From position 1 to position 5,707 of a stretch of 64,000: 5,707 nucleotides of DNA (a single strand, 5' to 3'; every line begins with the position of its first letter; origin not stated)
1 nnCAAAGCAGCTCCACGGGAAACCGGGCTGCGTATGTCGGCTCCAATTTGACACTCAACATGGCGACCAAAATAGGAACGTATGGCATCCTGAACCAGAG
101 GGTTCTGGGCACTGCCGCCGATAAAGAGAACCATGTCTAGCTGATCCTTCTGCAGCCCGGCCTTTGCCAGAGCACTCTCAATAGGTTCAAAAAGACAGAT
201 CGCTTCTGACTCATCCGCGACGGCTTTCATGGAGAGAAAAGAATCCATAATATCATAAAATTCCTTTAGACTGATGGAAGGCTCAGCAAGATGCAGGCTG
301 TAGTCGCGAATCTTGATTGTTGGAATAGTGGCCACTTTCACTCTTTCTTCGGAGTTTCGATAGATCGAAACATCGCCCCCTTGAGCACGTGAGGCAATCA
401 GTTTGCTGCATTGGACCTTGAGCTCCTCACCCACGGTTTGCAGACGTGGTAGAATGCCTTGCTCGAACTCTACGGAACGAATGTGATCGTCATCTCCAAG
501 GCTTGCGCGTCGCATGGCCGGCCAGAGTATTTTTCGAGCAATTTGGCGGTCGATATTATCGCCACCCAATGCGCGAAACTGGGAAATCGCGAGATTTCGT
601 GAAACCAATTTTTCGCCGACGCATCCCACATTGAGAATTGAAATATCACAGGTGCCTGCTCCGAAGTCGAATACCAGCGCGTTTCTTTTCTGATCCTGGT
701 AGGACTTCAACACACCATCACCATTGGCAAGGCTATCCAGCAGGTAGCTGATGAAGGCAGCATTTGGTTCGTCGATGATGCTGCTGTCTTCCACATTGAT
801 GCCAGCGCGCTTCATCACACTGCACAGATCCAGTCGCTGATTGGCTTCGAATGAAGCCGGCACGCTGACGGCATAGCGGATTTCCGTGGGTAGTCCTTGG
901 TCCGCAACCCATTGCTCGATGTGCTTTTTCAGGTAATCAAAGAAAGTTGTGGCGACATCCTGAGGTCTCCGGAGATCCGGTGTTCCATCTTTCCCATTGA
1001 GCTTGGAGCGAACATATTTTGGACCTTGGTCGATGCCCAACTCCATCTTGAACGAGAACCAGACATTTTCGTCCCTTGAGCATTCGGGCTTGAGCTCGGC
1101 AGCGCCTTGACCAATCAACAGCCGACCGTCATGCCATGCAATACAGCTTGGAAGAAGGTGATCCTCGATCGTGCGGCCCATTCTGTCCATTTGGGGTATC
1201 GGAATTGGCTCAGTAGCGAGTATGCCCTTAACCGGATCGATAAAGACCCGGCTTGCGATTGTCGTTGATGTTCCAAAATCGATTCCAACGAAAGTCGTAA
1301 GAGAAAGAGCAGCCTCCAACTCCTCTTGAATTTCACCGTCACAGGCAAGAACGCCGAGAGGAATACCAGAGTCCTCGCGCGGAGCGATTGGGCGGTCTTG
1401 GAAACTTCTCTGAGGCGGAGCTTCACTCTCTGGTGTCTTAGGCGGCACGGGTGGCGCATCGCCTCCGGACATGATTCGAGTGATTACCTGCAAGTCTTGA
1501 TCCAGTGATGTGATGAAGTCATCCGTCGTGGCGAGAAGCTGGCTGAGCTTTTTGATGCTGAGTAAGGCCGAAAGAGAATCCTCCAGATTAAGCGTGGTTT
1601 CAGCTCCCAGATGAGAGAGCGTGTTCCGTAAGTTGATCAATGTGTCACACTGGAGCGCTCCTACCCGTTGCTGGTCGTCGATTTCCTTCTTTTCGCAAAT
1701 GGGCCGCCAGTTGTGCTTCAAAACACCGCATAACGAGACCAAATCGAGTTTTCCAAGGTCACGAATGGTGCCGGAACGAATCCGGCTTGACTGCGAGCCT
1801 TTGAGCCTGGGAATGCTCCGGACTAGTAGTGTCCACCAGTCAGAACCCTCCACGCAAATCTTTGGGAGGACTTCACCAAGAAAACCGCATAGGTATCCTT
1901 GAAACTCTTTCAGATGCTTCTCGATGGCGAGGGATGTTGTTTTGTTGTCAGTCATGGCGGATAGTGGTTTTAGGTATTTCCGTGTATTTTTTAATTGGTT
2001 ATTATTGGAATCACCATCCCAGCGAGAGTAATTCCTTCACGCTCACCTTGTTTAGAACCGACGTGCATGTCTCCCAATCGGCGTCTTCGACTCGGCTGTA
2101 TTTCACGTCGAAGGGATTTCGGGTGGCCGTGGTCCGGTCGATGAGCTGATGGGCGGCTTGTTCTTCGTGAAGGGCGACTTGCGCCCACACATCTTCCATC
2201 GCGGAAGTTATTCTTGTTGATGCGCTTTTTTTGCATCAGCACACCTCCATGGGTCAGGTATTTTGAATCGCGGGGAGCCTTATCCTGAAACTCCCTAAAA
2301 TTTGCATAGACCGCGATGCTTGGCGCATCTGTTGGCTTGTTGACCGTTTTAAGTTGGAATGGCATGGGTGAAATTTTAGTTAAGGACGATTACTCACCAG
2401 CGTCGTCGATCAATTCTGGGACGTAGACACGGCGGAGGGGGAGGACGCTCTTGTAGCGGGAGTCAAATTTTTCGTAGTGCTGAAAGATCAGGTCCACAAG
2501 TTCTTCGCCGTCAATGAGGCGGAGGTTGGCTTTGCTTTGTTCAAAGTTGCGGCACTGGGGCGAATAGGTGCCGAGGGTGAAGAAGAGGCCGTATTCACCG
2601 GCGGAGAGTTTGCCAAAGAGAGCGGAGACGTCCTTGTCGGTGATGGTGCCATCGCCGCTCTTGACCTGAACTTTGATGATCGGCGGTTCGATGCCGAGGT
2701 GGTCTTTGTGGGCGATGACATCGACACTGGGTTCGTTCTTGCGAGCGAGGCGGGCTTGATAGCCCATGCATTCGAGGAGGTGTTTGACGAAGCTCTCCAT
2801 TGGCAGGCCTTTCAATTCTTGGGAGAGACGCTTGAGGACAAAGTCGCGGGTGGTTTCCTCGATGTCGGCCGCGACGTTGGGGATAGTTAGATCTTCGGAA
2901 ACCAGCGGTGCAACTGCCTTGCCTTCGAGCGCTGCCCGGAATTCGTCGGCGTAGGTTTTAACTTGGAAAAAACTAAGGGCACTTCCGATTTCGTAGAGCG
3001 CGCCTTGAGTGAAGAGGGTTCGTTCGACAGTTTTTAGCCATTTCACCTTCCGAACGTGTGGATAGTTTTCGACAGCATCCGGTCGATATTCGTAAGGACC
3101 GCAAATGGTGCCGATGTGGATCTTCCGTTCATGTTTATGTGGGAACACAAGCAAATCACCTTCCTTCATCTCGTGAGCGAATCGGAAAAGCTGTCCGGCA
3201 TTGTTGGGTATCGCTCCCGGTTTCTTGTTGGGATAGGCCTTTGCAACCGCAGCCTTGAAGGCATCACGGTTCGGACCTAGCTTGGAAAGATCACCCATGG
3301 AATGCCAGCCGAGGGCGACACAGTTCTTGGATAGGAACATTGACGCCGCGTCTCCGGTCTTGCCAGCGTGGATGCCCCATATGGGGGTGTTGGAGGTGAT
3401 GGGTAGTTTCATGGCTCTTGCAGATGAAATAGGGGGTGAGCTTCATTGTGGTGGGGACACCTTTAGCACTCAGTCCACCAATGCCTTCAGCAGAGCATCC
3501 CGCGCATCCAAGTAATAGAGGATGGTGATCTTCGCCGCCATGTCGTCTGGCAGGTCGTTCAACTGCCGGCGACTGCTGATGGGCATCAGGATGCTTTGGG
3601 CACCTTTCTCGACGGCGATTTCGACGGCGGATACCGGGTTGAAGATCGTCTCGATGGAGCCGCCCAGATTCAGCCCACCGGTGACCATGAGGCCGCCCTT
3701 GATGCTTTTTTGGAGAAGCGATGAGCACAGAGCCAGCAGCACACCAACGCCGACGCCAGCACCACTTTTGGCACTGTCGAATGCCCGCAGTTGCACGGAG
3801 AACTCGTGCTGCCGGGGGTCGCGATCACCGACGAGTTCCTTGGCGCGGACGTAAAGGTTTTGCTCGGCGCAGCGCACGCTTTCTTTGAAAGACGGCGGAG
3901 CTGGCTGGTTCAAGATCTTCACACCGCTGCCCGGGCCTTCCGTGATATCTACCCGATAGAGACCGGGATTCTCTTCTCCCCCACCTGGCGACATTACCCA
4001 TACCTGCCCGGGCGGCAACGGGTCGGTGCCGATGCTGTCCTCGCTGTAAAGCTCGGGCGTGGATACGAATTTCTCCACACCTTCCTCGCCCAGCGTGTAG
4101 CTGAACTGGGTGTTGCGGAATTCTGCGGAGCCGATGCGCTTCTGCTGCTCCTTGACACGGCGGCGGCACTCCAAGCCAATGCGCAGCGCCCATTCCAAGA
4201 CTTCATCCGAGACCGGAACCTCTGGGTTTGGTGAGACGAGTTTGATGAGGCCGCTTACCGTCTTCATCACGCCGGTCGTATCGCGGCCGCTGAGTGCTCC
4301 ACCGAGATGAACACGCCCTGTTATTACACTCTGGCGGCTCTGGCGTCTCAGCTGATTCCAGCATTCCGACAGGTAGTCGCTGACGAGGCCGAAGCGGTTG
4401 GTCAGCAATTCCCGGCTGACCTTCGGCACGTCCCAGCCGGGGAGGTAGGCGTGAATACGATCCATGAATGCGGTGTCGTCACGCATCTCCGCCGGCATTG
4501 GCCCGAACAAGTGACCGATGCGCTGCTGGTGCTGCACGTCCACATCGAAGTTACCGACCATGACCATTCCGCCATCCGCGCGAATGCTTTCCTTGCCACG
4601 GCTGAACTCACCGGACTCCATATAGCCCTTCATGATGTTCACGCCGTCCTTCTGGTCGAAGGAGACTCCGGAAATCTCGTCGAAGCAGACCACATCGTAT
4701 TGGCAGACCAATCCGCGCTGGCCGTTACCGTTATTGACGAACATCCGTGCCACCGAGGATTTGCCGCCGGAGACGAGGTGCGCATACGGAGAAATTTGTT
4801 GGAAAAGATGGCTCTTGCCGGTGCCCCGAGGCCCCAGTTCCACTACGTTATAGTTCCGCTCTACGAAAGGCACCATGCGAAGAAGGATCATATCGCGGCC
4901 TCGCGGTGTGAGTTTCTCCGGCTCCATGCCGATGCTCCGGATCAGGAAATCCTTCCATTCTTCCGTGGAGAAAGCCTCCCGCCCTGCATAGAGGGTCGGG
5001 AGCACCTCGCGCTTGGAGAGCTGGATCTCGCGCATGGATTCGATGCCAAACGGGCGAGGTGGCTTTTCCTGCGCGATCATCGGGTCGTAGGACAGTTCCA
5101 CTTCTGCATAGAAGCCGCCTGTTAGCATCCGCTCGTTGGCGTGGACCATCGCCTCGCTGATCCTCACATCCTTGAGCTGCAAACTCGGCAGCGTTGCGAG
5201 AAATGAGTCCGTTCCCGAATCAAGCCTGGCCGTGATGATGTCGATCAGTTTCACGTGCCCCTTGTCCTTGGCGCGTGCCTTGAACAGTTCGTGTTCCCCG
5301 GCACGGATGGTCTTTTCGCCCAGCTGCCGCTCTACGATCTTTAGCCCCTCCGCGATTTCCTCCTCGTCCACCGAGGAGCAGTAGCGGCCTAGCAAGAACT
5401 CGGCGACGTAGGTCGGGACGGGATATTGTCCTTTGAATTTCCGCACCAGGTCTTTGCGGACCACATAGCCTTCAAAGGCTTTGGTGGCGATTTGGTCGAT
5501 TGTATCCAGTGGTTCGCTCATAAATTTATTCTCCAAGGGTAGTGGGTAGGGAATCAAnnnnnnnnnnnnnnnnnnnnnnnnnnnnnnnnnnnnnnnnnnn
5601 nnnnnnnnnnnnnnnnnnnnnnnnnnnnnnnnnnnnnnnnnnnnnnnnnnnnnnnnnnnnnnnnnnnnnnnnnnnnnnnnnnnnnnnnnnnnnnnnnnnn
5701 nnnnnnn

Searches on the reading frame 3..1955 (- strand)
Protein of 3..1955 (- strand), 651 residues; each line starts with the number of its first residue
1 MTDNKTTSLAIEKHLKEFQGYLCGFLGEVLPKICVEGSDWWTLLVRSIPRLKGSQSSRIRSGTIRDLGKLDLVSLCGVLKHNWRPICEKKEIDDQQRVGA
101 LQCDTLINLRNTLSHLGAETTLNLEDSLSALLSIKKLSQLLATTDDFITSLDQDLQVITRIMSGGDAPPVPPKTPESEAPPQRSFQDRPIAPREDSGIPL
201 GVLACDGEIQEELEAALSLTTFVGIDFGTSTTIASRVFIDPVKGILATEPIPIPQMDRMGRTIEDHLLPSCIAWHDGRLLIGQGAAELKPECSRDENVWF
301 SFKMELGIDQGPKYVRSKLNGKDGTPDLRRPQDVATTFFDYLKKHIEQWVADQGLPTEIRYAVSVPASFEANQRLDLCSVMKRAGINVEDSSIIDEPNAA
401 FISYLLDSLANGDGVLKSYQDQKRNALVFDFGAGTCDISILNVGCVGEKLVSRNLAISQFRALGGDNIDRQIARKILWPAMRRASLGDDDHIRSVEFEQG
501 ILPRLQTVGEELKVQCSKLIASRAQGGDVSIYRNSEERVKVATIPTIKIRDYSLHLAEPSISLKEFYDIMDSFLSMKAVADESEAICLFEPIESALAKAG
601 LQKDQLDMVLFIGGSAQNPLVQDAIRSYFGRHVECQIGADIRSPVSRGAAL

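Call 97: search_protein_families(library=pfam, proteins=[window:3-1955:-], max_evalue=0.001)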
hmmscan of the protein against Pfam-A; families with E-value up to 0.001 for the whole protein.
window:3-1955:- (651 aa): 2 families
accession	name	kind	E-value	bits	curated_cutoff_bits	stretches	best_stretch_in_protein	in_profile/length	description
PF00012.26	HSP70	-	2.4e-24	85.9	20.6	2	266-518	31-269/599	Hsp70 protein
PF18731.6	HEPN_Swt1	-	0.0004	21.1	27.5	1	15-138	3-111/115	Swt1-like HEPN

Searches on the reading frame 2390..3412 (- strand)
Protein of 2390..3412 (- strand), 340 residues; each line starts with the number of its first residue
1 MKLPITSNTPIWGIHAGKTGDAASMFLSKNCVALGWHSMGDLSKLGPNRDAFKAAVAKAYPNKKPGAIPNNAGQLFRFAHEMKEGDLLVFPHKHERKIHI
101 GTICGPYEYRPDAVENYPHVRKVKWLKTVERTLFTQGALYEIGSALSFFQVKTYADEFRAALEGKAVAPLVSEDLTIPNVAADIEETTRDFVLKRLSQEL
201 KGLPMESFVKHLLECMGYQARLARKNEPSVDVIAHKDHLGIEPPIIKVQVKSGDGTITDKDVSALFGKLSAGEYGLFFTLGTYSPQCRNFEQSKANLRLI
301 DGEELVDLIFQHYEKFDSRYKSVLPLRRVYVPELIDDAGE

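Call 38: search_protein_families(library=ncbifam, proteins=[window:2390-3412:-], max_evalue=0.00001)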
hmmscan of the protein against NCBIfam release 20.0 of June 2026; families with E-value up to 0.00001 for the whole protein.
window:2390-3412:- (340 aa): 0 families

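Call 97: search_protein_families(library=pfam, proteins=[window:2390-3412:-], max_evalue=0.001)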
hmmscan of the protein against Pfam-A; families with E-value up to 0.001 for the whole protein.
window:2390-3412:- (340 aa): 1 family
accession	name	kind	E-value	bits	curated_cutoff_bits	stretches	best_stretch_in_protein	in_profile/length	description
PF04471.18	Mrr_cat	-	3.3e-18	66.3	21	1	199-309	3-115/115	Restriction endonuclease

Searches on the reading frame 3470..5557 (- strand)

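Call 4: search_protein_families(library=pfam, proteins=[window:3470-5557:-], max_evalue=0.01)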
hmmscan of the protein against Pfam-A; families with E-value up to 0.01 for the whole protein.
window:3470-5557:- (695 aa): 5 families
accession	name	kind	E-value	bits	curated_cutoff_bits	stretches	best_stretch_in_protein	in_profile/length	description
PF13337.12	BrxL_ATPase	-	9.2e-127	422.6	25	1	170-486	1-313/313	Lon-like protease BrxL-like, ATPase domain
PF20442.3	BrxL_N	-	5e-42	143.4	28.2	1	27-157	2-132/132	BREX system Lon protease-like protein BrxL N-terminal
PF05362.19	Lon_C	-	6.6e-08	32.8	21.1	1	557-693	66-203/205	Lon protease (S16) C-terminal proteolytic domain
PF01695.23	IstB_IS21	-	0.005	16.8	24.1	1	225-254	82-111/238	IstB-like ATP binding protein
PF13541.12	ChlI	-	0.0061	16.9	27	0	583-660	42-119/121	Subunit ChlI of Mg-chelatase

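Call 5: search_protein_families(library=padloc, proteins=[window:3470-5557:-], max_evalue=0.01)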
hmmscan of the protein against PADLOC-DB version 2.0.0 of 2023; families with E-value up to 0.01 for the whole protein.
window:3470-5557:- (695 aa): 6 families
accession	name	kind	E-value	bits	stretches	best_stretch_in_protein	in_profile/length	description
PDLC02506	BrxL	-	1.6e-290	963.3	1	17-693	5-677/680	BrxL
PDLC02508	BrxL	-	8.4e-150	498.3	1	19-503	3-480/698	BrxL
PDLC02509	BrxL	-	1.9e-94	315.2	2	169-495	198-525/535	BrxL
PDLC02505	BrxL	-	7.7e-65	217.6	1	20-488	4-476/482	BrxL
PDLC02507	BrxL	-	1.2e-47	160.8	1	25-447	19-436/482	BrxL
PDLC02630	DrmD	-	0.0057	14.2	1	224-256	90-122/260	DrmD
